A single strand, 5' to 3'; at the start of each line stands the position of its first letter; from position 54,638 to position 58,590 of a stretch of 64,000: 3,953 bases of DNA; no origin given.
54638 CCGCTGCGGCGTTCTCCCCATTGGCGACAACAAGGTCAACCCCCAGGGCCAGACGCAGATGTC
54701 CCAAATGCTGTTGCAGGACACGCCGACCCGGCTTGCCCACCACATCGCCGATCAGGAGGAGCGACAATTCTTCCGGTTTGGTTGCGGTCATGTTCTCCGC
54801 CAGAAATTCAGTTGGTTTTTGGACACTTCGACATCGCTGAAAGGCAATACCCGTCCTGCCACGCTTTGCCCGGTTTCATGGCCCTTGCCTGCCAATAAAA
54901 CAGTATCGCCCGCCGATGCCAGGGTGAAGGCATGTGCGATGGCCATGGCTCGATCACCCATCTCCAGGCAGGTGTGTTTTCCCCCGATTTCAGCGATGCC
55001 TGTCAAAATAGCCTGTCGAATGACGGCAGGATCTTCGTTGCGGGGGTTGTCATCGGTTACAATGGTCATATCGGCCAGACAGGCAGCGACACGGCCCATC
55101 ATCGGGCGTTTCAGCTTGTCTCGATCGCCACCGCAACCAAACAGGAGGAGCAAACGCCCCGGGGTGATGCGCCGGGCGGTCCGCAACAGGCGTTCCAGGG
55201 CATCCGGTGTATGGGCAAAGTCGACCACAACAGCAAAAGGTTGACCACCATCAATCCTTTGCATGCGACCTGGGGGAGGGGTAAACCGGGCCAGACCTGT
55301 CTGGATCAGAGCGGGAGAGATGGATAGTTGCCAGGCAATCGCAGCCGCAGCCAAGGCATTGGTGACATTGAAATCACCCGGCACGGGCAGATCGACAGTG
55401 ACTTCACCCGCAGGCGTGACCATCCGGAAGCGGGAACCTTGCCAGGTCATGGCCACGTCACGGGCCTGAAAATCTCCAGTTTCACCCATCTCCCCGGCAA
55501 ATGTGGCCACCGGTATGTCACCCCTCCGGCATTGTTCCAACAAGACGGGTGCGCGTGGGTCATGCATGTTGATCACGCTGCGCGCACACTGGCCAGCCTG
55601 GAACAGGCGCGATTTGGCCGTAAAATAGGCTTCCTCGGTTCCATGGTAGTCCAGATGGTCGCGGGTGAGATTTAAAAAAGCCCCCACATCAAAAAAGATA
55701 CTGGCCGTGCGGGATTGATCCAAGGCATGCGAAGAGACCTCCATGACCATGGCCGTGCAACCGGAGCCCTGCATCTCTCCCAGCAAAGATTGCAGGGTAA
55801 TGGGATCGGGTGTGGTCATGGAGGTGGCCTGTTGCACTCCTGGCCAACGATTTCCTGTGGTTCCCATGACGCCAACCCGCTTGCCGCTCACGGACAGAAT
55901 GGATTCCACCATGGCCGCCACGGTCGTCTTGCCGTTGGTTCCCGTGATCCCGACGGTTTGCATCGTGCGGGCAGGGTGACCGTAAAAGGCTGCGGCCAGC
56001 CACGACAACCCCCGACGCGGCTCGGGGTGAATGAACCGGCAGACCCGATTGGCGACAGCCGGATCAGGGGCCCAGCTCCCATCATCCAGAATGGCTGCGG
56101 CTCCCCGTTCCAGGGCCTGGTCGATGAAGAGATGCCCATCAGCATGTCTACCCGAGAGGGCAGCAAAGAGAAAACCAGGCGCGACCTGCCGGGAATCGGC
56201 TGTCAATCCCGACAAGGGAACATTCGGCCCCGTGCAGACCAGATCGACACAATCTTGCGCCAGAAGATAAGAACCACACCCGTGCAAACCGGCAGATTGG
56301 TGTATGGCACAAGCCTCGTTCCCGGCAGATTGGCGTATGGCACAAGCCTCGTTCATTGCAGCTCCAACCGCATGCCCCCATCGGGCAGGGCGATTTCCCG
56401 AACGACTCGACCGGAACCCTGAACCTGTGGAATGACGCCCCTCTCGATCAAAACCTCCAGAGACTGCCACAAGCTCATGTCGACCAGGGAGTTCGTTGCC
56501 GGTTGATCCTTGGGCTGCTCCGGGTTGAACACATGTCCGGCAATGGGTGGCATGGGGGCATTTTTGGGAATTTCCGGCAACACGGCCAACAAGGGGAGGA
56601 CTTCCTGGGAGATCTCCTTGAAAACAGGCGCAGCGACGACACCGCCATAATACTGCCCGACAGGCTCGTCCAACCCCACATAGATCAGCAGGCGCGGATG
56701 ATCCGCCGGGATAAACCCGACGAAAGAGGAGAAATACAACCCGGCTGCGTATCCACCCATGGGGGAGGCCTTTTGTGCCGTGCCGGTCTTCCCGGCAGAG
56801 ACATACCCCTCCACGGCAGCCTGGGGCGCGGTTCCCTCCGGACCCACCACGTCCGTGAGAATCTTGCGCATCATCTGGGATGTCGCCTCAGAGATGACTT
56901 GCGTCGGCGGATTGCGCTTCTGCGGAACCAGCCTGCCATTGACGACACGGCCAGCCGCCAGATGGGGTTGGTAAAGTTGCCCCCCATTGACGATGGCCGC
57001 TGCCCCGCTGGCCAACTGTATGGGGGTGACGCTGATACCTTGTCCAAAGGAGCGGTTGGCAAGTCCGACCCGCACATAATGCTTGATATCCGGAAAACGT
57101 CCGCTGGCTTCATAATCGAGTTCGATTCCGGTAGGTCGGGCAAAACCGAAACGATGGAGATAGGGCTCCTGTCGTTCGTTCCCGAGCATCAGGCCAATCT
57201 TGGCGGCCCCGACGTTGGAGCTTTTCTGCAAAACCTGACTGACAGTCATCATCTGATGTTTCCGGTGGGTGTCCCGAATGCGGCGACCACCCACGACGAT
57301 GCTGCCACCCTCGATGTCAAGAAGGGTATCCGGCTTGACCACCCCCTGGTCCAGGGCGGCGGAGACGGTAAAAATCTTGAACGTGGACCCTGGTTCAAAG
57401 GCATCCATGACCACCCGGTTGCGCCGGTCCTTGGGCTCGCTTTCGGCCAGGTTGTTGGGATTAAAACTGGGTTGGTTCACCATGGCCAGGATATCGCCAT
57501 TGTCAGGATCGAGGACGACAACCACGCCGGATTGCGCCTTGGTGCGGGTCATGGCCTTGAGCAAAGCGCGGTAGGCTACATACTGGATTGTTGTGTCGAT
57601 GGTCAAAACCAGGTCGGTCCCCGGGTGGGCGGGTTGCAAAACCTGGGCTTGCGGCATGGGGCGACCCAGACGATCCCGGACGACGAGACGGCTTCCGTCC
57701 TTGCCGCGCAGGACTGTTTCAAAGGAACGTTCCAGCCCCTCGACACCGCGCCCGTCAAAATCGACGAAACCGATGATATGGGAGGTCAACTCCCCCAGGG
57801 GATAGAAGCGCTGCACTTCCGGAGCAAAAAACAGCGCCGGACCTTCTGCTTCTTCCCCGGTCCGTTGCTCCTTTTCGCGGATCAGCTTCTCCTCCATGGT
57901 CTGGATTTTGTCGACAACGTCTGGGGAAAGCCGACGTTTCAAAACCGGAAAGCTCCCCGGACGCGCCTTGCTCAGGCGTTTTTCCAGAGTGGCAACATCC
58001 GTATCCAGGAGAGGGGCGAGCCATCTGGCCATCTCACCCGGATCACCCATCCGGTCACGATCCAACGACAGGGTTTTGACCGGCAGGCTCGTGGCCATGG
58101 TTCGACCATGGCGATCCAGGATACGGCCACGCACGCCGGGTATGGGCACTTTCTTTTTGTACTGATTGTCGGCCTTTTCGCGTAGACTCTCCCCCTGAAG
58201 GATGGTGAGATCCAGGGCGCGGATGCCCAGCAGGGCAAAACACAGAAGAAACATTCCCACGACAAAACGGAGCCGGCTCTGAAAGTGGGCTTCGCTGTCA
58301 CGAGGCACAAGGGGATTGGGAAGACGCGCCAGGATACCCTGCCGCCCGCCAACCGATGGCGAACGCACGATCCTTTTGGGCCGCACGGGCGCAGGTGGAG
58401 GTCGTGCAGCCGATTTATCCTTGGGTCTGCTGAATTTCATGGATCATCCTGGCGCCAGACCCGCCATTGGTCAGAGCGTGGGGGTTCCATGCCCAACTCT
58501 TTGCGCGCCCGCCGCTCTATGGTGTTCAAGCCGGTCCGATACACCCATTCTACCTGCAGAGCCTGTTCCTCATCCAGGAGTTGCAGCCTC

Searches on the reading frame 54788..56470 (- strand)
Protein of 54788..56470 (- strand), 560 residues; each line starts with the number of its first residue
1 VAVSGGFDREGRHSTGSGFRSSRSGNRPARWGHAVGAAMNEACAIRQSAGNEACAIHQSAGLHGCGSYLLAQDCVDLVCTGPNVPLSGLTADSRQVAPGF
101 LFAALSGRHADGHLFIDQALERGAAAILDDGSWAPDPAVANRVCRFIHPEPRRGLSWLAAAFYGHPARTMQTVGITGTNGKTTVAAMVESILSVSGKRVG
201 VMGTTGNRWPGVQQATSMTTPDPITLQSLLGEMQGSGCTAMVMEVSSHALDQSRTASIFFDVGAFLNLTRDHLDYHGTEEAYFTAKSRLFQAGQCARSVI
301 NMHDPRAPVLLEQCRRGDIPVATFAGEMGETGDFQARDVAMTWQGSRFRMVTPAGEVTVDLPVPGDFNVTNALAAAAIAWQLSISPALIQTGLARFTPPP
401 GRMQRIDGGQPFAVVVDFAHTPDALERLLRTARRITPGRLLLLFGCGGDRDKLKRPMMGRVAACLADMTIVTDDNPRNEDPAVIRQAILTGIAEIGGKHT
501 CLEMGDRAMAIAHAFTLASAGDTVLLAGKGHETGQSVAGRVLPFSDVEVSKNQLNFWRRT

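Call 97: search_protein_families(library=pfam, max_evalue=0.00001, proteins=[window:54788-56470:-])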
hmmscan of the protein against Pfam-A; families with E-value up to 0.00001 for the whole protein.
window:54788-56470:- (560 aa): 3 families
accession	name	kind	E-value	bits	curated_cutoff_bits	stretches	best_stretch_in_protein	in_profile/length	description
PF08245.18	Mur_ligase_M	-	2.9e-52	178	24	1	175-379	1-200/200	Mur ligase middle domain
PF02875.26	Mur_ligase_C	-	1.7e-32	113.4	28.4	1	401-530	1-127/127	Mur ligase, glutamate ligase domain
PF01225.30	Mur_ligase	-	1.4e-07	32.2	21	1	87-132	3-53/95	Mur ligase family, catalytic domain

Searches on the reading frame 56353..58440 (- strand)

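Call 97: search_protein_families(library=pfam, max_evalue=0.00001, proteins=[window:56353-58440:-])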
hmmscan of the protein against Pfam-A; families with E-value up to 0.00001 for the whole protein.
window:56353-58440:- (695 aa): 2 families
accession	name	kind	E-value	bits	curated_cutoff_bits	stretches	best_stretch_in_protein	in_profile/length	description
PF00905.27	Transpeptidase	-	3e-77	260.2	22.1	1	305-611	1-298/299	Penicillin binding protein transpeptidase domain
PF03717.20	PBP_dimer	-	2.5e-18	67.6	24.4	1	100-263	2-177/180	Penicillin-binding Protein dimerisation domain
